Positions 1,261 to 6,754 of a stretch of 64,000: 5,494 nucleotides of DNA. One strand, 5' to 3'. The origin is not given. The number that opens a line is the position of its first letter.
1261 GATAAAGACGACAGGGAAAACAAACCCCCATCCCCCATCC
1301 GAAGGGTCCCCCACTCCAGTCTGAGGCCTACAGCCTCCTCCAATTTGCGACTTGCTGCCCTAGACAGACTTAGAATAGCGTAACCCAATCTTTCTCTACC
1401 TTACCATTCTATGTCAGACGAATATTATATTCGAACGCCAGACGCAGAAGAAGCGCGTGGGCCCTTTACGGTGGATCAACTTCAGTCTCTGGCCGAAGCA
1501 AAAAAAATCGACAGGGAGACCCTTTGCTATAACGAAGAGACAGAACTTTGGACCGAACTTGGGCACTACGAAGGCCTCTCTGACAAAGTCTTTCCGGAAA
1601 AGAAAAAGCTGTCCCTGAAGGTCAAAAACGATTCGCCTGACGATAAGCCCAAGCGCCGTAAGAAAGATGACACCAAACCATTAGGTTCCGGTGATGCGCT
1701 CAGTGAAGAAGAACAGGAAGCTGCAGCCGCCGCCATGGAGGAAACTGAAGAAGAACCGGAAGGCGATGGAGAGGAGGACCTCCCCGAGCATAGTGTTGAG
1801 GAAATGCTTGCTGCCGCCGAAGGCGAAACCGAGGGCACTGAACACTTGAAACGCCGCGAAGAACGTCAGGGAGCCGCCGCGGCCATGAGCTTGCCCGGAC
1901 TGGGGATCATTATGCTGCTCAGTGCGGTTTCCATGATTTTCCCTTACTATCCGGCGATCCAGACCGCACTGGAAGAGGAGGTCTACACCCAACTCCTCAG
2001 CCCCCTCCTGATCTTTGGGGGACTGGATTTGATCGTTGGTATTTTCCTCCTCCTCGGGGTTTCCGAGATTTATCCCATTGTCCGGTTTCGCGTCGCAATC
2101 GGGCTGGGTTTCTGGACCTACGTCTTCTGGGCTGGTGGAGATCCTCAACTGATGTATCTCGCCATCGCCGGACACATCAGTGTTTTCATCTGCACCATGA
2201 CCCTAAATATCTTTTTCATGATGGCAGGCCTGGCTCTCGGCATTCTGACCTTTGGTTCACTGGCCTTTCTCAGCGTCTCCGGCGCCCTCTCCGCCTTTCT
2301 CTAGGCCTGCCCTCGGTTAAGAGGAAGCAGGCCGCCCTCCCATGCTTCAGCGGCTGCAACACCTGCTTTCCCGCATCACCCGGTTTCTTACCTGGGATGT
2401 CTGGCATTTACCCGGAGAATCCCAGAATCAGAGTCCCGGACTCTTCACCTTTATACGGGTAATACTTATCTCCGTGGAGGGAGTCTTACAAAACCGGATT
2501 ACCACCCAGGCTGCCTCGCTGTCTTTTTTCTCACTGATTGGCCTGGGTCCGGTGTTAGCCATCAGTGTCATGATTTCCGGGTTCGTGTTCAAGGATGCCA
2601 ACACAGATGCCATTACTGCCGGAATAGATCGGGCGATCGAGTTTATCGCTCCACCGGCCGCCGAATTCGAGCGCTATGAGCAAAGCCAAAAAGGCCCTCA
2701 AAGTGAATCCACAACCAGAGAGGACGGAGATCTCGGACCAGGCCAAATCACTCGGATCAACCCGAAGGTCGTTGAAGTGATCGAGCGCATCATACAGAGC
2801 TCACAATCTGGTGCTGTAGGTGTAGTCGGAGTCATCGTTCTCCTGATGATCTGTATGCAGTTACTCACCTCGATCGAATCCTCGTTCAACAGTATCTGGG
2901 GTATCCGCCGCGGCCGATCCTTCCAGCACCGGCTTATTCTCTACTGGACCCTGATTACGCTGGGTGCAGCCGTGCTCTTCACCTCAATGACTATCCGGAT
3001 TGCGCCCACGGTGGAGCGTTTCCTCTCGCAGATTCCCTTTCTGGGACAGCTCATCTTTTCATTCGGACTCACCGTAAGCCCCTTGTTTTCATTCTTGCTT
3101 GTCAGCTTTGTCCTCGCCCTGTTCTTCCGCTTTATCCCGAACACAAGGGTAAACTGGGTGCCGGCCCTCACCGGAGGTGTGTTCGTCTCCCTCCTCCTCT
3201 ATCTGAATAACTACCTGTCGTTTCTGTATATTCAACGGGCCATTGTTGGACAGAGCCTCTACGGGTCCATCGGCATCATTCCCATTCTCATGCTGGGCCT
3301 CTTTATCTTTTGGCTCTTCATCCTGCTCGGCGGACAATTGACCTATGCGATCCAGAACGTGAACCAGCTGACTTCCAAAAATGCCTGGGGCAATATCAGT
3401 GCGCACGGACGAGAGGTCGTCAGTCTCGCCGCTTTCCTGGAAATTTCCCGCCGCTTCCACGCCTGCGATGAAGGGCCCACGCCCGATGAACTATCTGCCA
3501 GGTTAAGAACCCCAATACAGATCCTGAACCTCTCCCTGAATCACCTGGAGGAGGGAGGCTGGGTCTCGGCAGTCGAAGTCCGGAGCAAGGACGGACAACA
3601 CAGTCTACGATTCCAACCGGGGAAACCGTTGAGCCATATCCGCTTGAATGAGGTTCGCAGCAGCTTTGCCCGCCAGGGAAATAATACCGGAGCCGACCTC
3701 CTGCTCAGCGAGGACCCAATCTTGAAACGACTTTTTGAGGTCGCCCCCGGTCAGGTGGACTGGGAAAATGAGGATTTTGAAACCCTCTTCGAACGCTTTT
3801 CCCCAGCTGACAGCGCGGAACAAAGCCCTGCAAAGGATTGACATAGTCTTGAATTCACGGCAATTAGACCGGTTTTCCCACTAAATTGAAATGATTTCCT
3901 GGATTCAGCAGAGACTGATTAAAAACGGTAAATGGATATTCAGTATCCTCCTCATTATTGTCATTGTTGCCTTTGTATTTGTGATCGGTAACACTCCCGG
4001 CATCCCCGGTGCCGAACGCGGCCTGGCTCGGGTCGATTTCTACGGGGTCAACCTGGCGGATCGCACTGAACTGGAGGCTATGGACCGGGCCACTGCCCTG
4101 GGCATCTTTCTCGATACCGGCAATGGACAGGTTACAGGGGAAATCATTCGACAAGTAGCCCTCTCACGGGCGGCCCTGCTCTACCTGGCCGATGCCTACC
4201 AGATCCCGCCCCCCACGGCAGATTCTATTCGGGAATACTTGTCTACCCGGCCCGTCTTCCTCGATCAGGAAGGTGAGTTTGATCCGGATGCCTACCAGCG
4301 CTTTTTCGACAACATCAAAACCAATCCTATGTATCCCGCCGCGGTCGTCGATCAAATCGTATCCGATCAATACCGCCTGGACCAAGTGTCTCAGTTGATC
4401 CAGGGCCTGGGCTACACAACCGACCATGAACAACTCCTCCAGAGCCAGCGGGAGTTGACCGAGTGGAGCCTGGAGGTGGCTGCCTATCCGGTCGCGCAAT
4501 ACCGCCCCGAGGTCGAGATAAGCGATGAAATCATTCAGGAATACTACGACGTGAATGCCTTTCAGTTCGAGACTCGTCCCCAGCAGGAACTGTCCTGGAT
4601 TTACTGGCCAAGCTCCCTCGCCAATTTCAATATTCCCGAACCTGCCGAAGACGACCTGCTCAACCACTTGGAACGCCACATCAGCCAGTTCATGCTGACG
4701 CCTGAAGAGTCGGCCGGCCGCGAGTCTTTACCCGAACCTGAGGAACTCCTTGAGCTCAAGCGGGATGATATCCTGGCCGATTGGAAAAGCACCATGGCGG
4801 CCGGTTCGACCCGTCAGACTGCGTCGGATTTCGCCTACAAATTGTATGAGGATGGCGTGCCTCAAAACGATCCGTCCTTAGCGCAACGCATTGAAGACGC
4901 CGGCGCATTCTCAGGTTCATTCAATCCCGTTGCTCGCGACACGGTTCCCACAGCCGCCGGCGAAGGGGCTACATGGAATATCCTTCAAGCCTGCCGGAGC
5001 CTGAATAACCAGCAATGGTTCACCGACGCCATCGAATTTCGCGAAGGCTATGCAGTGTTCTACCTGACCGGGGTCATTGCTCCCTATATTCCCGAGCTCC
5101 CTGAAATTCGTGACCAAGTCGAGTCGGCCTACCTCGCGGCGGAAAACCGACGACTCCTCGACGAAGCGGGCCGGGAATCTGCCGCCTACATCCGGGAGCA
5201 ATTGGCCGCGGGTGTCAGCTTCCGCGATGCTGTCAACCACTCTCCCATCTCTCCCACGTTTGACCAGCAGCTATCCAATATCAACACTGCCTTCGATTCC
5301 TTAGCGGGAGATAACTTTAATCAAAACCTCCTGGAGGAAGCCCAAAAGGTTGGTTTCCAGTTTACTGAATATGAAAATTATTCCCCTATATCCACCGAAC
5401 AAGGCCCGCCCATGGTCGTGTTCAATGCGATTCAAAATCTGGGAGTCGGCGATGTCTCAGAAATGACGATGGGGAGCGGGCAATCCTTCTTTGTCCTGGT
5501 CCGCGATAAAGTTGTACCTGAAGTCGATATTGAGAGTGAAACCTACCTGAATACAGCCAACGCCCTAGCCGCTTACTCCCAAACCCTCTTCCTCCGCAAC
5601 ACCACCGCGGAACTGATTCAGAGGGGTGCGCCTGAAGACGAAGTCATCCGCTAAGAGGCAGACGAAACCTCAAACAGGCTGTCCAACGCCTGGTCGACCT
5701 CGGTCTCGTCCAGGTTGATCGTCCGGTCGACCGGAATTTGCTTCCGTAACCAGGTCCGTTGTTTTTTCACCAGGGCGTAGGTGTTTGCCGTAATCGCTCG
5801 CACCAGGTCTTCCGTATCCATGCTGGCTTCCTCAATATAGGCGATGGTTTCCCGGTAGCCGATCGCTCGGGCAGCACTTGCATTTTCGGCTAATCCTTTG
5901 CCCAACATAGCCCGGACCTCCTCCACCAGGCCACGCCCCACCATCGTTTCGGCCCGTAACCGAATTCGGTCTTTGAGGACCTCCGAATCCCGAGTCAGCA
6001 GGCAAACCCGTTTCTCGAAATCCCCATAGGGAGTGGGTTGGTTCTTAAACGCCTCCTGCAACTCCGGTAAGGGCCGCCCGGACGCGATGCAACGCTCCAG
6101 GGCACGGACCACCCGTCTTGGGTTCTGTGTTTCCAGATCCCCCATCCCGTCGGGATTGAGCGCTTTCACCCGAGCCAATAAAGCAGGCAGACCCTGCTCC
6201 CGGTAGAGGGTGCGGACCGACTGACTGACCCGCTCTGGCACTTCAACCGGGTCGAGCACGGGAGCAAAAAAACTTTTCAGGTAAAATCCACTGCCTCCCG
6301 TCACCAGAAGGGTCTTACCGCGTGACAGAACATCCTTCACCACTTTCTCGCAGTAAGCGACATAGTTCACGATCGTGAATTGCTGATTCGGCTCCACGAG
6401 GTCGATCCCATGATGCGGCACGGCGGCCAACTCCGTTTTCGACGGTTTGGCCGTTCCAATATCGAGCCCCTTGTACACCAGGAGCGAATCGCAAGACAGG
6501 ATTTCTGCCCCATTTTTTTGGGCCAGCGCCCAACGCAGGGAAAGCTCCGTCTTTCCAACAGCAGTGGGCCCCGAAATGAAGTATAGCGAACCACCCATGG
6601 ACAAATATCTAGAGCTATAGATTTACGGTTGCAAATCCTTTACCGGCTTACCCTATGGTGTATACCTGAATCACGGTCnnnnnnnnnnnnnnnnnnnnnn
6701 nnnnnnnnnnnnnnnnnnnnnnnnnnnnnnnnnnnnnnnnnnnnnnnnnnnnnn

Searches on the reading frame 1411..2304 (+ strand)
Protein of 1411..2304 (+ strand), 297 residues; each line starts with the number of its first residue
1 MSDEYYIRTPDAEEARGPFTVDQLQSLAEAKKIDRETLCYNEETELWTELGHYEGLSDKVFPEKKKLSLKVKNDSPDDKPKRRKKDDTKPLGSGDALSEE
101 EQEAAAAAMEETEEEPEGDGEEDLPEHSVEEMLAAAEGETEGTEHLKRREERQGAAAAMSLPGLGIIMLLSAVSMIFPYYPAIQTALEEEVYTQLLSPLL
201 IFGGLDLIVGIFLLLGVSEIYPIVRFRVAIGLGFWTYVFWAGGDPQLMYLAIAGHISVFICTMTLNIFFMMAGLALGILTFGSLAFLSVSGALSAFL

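Call 48: search_protein_families(library=pfam, proteins=[window:1411-2304:+], max_evalue=0.1)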
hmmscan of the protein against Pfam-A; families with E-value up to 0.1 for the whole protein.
window:1411-2304:+ (297 aa): 1 family
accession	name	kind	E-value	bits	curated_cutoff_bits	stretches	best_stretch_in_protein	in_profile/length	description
PF14237.11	GYF_2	-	4.9e-08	33.1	25.8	1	6-56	2-50/50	GYF domain 2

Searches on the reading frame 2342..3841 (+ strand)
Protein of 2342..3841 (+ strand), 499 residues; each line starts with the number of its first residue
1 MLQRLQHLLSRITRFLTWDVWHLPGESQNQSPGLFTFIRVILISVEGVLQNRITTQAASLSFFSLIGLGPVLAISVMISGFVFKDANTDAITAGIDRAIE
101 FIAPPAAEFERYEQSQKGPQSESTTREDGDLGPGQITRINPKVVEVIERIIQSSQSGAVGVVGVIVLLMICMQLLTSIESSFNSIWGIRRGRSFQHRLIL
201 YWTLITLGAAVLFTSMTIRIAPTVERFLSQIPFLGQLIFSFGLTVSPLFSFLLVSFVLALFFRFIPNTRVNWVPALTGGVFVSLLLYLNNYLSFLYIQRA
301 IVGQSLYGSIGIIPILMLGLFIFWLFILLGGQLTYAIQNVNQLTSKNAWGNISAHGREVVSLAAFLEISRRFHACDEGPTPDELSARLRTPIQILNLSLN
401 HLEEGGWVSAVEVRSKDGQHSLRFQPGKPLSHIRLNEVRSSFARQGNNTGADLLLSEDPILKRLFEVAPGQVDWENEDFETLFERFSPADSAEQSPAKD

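Call 48: search_protein_families(library=pfam, proteins=[window:2342-3841:+], max_evalue=0.1)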
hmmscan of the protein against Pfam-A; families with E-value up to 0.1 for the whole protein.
window:2342-3841:+ (499 aa): 1 family
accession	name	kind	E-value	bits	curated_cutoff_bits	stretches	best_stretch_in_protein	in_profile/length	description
PF03631.20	Virul_fac_BrkB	-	7.2e-36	124.6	33.7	2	138-339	50-257/259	Virulence factor BrkB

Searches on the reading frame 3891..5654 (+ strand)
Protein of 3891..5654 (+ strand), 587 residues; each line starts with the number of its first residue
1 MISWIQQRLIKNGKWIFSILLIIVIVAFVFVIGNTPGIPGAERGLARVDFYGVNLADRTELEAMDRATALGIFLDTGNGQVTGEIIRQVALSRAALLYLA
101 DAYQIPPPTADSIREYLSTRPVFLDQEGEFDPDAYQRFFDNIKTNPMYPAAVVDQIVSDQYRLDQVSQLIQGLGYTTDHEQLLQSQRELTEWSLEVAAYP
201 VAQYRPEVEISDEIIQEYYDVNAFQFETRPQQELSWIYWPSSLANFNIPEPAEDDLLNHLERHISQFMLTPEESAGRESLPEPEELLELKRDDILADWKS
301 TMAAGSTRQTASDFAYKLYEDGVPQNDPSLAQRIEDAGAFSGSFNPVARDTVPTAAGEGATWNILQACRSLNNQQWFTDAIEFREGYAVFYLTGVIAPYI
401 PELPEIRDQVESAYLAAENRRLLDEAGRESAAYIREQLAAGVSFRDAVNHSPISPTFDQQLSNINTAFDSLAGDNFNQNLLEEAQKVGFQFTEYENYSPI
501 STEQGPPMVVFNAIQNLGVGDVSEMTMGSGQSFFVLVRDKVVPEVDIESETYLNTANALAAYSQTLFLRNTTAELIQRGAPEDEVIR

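Call 48: search_protein_families(library=pfam, proteins=[window:3891-5654:+], max_evalue=0.1)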
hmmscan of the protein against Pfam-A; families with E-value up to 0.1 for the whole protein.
window:3891-5654:+ (587 aa): 4 families
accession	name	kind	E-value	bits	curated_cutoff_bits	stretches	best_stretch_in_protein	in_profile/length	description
PF13624.11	SurA_N_3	-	8.5e-07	29.4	27.2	1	1-150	1-150/162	SurA-like N-terminal domain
PF13145.12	Rotamase_2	-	5.4e-06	27.7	27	0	339-408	76-121/121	PPIC-type PPIASE domain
PF02787.25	CPSase_L_D3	-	0.0036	17.7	26.6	1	424-490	4-72/80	Carbamoyl-phosphate synthetase large chain, oligomerisation domain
PF13623.11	SurA_N_2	-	0.083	13.2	28.5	0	110-138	112-144/145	SurA-like N-terminal domain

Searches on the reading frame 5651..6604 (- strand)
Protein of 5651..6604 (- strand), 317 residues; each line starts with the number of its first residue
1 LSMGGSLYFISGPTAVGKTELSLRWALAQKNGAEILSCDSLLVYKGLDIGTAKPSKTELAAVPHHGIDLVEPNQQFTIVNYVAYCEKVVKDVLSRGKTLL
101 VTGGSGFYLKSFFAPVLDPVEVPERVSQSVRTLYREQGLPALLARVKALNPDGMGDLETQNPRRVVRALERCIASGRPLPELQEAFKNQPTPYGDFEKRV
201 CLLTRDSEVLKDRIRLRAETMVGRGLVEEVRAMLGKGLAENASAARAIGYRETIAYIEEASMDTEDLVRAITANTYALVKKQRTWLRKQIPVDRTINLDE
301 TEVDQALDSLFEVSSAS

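Call 48: search_protein_families(library=pfam, proteins=[window:5651-6604:-], max_evalue=0.1)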
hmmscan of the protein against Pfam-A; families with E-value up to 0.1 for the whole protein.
window:5651-6604:- (317 aa): 5 families
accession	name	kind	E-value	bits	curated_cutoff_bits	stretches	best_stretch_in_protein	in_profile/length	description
PF01715.23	IPPT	-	1.1e-63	215.7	23.6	1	43-289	2-243/243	IPP transferase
PF01745.22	IPT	-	1.4e-07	31.6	20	1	6-62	2-56/233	Isopentenyl transferase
PF13238.12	AAA_18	-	0.012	16.5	29.4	0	157-221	51-115/128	AAA domain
PF13481.12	AAA_25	-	0.034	14.2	27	0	5-30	33-58/195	AAA domain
PF10867.13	DUF2664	-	0.062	14.2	22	0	274-314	49-87/89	Protein of unknown function (DUF2664)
